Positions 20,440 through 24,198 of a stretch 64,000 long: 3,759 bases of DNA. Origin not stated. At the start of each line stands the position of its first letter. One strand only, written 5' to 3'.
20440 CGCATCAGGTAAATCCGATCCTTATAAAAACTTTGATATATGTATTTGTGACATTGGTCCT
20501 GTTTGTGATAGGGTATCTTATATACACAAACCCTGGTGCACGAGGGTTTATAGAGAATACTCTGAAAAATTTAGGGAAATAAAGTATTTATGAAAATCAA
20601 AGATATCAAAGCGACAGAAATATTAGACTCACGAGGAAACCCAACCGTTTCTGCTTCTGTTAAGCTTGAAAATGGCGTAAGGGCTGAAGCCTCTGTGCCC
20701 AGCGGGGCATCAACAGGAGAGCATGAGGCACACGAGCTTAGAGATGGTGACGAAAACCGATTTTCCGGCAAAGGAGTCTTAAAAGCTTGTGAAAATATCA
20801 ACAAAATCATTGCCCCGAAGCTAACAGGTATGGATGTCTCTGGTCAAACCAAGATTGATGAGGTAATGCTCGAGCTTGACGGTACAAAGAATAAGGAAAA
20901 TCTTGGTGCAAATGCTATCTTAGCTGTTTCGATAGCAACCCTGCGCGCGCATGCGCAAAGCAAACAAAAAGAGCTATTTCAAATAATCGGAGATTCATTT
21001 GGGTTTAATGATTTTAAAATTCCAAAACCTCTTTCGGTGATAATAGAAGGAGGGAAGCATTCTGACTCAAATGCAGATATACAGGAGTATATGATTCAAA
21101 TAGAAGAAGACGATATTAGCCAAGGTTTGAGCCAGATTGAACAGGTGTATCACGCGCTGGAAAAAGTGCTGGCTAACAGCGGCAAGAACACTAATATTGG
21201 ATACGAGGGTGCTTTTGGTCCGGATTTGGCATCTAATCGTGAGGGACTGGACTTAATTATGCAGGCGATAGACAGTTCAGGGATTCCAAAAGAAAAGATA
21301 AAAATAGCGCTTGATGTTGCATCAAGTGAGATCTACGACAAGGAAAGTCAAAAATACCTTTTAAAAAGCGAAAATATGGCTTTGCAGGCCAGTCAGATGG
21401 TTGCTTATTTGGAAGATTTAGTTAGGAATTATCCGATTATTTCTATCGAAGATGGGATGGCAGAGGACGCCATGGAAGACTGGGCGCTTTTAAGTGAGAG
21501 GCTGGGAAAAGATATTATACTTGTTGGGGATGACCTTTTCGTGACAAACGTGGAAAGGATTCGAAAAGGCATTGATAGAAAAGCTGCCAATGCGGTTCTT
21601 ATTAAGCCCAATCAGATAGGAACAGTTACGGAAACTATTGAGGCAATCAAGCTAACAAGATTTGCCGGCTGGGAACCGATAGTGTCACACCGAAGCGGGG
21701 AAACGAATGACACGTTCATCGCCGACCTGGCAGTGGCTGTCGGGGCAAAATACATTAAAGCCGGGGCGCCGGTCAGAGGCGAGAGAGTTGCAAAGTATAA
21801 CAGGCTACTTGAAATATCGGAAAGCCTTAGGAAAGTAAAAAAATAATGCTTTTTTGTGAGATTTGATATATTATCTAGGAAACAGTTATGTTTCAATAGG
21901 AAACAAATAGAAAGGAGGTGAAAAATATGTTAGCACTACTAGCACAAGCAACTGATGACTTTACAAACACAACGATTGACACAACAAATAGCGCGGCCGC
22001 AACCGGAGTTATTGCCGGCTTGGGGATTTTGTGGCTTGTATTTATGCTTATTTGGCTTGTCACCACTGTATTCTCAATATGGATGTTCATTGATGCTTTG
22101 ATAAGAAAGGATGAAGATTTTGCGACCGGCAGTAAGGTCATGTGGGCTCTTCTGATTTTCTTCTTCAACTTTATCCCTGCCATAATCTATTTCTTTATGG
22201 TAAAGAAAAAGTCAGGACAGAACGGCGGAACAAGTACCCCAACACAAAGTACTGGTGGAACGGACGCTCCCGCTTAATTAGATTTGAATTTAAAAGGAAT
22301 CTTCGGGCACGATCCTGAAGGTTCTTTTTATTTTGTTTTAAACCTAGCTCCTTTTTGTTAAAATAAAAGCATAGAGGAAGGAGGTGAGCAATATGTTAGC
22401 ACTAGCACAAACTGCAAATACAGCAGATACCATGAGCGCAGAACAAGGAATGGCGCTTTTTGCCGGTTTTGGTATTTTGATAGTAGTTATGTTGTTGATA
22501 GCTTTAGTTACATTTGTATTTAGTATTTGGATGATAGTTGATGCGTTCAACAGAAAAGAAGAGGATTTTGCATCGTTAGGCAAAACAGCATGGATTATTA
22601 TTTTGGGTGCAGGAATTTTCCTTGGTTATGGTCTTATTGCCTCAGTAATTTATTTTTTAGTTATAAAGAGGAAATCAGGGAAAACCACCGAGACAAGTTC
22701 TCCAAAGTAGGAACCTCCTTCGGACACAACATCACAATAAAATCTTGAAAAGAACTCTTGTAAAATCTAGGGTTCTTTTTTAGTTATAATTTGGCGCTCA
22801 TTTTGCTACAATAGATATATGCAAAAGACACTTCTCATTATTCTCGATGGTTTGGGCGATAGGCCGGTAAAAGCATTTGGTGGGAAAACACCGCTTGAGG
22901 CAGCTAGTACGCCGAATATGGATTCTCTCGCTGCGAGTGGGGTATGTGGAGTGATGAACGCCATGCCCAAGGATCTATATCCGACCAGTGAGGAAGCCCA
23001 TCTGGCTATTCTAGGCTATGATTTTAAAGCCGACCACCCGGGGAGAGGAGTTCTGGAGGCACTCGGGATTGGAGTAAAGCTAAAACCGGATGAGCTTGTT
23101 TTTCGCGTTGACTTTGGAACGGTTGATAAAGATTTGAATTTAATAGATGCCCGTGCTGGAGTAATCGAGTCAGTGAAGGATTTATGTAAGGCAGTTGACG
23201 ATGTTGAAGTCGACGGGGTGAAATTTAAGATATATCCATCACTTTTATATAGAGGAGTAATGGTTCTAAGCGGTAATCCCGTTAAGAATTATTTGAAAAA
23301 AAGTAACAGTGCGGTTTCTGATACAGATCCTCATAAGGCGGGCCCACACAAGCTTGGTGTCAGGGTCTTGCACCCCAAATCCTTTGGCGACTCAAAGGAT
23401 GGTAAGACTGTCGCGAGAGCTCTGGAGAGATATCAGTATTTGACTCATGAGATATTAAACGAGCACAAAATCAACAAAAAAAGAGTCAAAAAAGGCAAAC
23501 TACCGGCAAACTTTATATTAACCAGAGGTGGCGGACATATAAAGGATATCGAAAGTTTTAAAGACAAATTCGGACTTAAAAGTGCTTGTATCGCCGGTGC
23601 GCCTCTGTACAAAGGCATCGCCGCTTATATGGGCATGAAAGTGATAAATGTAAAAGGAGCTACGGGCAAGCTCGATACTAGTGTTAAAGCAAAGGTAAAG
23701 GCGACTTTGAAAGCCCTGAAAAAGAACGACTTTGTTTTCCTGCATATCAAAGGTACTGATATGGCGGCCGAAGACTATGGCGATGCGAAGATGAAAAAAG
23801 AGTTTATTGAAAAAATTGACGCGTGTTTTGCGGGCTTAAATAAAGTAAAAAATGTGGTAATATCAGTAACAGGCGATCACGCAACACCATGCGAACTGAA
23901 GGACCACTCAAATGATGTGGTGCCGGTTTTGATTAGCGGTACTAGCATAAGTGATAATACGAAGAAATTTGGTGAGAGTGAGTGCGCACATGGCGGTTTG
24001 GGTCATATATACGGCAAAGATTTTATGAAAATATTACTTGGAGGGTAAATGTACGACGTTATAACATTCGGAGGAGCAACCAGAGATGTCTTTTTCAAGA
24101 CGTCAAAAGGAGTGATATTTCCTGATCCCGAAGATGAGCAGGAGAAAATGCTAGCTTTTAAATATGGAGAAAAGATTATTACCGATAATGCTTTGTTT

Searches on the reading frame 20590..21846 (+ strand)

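Call 44: search_protein_families(library=pfam, proteins=[window:20590-21846:+], max_evalue=0.0001)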
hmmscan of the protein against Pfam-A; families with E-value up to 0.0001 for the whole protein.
window:20590-21846:+ (418 aa): 3 families
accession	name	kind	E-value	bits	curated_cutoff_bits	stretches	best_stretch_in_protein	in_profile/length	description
PF00113.28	Enolase_C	-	3.3e-94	315.9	21.5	1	143-414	3-282/296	Enolase, C-terminal TIM barrel domain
PF03952.21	Enolase_N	-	5.5e-55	185.5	35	1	3-133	1-131/131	Enolase, N-terminal domain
PF07476.17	MAAL_C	-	8.5e-07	28.8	27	1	268-386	90-218/249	Methylaspartate ammonia-lyase C-terminus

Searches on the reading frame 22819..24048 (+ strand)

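Call 44: search_protein_families(library=pfam, proteins=[window:22819-24048:+], max_evalue=0.0001)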
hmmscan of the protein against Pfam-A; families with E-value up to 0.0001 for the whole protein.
window:22819-24048:+ (409 aa): 2 families
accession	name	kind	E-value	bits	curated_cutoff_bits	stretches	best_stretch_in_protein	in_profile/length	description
PF01676.23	Metalloenzyme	-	1.2e-49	169.6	24.3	1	3-406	2-249/252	Metalloenzyme superfamily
PF10143.14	PhosphMutase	-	1.4e-37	129.6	21.5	1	38-219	1-170/170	2,3-bisphosphoglycerate-independent phosphoglycerate mutase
